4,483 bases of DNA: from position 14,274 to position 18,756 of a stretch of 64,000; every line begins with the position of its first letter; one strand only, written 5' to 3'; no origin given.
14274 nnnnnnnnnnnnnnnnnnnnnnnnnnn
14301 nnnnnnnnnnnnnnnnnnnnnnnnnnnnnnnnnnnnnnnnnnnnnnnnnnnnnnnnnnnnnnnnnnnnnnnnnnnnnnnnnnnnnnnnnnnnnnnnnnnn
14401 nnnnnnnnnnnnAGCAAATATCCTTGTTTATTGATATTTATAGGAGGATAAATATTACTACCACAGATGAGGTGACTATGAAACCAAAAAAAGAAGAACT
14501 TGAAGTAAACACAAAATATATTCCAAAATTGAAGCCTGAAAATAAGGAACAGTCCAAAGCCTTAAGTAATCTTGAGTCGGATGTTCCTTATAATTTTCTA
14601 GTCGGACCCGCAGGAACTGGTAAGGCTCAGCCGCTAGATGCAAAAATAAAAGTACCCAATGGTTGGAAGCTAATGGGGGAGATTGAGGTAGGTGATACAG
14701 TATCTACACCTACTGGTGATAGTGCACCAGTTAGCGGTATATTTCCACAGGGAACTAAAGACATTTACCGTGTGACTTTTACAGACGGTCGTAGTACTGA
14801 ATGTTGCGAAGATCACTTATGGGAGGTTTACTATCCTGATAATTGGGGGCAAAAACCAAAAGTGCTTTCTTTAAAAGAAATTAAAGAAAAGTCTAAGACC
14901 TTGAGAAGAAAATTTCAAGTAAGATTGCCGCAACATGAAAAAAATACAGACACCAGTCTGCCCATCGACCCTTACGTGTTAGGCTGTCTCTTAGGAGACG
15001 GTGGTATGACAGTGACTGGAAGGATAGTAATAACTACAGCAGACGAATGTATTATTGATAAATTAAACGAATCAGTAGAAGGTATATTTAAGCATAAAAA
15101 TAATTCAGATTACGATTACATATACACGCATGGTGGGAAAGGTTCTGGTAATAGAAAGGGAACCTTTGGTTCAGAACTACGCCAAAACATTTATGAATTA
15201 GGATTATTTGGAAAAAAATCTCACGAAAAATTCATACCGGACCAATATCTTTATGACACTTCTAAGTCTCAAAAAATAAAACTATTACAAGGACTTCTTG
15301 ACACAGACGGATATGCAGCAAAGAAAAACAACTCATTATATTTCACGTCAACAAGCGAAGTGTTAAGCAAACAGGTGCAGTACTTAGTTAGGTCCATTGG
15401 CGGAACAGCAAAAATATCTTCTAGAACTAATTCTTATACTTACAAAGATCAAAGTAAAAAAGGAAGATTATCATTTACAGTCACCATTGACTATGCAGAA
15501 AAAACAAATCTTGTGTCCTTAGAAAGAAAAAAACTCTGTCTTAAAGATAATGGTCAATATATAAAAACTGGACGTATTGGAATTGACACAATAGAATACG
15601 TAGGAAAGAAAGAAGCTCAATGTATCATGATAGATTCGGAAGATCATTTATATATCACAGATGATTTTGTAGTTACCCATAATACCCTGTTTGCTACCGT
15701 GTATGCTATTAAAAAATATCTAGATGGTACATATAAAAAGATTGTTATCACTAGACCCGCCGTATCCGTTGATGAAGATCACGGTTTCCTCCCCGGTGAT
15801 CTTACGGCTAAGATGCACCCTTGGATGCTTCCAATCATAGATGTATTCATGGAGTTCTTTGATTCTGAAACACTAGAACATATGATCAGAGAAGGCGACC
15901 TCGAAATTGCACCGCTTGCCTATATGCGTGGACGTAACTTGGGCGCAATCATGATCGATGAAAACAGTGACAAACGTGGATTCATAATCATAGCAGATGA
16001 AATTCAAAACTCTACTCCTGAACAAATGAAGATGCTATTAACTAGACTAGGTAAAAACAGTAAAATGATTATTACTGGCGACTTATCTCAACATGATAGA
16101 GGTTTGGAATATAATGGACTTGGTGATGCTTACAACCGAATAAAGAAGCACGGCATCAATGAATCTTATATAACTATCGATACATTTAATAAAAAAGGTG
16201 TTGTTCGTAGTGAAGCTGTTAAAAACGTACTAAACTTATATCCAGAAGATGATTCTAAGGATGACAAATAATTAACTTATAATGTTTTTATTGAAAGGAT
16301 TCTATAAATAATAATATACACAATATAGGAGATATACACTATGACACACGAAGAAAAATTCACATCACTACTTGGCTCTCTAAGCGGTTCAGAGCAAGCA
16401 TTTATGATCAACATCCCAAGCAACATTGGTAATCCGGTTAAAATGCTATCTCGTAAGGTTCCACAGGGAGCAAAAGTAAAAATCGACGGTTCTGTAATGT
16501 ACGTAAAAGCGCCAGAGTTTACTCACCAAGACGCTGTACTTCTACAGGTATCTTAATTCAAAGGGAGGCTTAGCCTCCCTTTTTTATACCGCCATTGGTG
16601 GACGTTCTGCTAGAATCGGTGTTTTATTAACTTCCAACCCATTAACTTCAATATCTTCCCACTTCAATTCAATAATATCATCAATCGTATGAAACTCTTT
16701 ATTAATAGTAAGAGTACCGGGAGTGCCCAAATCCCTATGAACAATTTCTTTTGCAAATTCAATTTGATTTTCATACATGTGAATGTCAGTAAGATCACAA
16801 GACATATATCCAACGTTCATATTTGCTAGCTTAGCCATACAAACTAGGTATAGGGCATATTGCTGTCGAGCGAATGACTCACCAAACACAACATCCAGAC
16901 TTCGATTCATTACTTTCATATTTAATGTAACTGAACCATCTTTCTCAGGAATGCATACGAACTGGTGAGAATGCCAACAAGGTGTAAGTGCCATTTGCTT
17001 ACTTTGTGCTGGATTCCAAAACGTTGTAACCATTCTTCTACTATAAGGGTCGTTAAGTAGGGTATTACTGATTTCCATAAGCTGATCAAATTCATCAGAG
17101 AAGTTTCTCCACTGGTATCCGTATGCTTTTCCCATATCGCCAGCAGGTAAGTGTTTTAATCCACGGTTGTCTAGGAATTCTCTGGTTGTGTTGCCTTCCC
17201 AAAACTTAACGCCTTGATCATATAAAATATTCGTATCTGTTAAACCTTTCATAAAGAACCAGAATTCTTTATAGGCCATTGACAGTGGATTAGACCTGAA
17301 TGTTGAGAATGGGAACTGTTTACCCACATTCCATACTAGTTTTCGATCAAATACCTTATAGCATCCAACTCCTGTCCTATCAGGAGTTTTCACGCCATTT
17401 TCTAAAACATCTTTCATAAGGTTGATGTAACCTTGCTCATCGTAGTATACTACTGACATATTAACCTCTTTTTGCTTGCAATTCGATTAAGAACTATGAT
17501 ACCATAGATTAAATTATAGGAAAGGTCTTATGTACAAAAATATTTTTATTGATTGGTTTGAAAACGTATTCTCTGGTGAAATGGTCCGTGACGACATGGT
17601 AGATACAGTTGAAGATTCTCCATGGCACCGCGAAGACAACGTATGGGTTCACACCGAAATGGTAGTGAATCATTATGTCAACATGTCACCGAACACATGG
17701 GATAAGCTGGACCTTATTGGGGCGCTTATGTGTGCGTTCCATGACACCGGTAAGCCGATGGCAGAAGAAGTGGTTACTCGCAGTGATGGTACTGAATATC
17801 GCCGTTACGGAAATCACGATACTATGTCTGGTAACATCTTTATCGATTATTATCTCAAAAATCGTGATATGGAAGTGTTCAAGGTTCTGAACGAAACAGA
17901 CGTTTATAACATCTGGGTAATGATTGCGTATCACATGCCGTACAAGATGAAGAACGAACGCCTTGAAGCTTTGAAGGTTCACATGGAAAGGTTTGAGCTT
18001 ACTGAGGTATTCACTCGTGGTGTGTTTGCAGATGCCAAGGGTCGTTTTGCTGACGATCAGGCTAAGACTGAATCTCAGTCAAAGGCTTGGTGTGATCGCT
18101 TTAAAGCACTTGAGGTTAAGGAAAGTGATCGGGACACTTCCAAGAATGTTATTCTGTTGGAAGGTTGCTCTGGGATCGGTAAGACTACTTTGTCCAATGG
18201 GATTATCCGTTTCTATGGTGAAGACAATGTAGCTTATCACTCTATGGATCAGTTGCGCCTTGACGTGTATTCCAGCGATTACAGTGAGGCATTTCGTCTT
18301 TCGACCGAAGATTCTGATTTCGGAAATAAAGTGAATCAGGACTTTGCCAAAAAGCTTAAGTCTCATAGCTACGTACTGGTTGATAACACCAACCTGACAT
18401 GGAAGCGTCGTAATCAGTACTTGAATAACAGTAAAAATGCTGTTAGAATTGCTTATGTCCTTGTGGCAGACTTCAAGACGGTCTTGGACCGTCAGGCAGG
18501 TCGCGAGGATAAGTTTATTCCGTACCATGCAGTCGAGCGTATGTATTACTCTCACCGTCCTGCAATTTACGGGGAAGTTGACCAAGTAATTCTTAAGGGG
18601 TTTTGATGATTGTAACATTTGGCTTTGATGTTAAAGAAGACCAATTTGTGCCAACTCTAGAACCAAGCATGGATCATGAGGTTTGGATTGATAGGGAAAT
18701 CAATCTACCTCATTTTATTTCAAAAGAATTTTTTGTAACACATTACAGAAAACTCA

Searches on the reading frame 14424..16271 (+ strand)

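Call 107: search_protein_families(library=phrogs, proteins=[window:14424-16271:+], max_evalue=0.001)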
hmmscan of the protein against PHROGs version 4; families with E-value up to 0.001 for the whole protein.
window:14424-16271:+ (615 aa): 8 families
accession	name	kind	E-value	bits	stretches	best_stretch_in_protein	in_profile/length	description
phrog_170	-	other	2.8e-60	205.4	2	421-613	104-284/323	PhoH-like phosphate starvation-inducible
phrog_19299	-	head and packaging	3.5e-34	119.3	1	60-431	24-394/702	terminase large subunit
phrog_2765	-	other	4.8e-34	119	1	421-597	265-434/443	PhoH-like phosphate starvation-inducible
phrog_36964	-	head and packaging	2.8e-33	116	1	58-431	82-445/890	terminase large subunit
phrog_510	-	DNA, RNA and nucleotide metabolism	6.2e-29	102.2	1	18-308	357-636/667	DNA primase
phrog_15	-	head and packaging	4.4e-22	79.3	1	29-313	42-323/1330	terminase large subunit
phrog_50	-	DNA, RNA and nucleotide metabolism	5.3e-22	79.6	1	46-309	66-243/570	DnaC-like helicase loader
phrog_32482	-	other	1.3e-18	68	1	305-603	296-580/589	PhoH-like phosphate starvation-inducible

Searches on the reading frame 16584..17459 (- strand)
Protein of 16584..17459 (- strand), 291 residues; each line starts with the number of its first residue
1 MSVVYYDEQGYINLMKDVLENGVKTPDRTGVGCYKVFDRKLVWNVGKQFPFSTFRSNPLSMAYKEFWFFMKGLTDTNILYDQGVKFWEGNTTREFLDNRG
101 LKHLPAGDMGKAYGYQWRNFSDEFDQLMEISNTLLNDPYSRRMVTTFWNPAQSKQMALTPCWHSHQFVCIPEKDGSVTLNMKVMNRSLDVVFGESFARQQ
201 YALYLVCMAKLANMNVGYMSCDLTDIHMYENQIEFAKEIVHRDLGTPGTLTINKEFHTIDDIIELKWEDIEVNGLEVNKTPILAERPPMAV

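Call 107: search_protein_families(library=phrogs, proteins=[window:16584-17459:-], max_evalue=0.001)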
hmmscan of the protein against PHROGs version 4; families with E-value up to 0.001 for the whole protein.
window:16584-17459:- (291 aa): 4 families
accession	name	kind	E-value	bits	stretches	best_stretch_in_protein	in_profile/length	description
phrog_160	-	DNA, RNA and nucleotide metabolism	1.6e-65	222.2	1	8-276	33-297/335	thymidylate synthase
phrog_5682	-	DNA, RNA and nucleotide metabolism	9.1e-29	101.3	1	66-276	8-198/209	thymidylate synthase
phrog_5131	-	DNA, RNA and nucleotide metabolism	3e-17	63.9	1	111-243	101-231/357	thymidylate synthase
phrog_3676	-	DNA, RNA and nucleotide metabolism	8.5e-10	39.3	1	123-237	112-235/351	thymidylate synthase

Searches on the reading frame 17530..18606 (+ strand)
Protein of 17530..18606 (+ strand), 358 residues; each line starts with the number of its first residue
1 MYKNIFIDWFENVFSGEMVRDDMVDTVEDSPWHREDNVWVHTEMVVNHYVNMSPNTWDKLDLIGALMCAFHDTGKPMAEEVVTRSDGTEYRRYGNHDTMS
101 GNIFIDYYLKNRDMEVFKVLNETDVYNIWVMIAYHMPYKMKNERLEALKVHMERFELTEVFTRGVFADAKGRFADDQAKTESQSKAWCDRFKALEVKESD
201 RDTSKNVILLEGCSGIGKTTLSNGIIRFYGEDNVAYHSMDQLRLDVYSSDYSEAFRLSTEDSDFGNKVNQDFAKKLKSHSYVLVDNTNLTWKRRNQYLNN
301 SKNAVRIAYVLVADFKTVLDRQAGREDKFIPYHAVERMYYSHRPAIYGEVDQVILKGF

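Call 107: search_protein_families(library=phrogs, proteins=[window:17530-18606:+], max_evalue=0.001)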
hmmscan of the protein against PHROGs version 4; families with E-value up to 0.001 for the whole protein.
window:17530-18606:+ (358 aa): 3 families
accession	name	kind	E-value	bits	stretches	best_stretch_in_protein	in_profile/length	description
phrog_6931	-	unknown function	2.9e-60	205.3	1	9-355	7-338/343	-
phrog_505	-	other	2.3e-13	51.3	1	205-345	2-143/295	polynucleotide kinase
phrog_2071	-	other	1.8e-06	29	1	202-339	13-138/282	ATPase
